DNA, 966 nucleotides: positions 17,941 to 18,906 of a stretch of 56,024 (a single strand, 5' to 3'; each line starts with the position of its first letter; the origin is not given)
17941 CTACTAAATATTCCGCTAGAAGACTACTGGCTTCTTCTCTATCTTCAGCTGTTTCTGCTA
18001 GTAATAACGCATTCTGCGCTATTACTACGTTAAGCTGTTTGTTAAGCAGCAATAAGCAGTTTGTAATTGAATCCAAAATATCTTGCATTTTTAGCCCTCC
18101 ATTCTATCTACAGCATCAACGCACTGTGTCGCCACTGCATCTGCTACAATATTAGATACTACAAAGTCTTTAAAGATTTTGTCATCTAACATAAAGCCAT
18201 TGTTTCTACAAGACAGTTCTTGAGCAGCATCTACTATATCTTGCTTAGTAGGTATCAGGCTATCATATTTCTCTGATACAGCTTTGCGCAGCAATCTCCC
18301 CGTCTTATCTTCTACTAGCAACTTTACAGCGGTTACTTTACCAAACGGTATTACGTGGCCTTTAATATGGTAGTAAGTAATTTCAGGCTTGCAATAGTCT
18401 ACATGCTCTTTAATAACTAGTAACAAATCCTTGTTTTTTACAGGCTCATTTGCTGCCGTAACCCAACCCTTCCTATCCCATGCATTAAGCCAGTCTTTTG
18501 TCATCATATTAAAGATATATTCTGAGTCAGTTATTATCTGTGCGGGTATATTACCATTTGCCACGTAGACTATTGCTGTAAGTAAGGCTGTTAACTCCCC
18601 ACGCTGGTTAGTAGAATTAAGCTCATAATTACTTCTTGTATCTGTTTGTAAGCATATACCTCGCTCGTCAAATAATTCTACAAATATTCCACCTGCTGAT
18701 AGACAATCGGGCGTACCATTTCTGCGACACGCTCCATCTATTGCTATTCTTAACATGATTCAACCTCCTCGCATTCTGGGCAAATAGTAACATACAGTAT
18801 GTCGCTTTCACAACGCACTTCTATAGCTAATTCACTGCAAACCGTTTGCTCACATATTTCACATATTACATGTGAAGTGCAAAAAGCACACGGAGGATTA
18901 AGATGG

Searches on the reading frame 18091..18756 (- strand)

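Call 39: search_protein_families(library=phrogs, proteins=[window:18091-18756:-], max_evalue=0.01)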
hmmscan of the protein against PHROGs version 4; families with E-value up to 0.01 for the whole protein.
window:18091-18756:- (221 aa): 2 families
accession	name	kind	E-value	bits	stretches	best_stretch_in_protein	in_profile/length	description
phrog_531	-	DNA, RNA and nucleotide metabolism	1.5e-27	97.7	1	1-134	75-207/285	Rnase H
phrog_3265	-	DNA, RNA and nucleotide metabolism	2.2e-12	47.6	1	37-140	75-181/496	ribonuclease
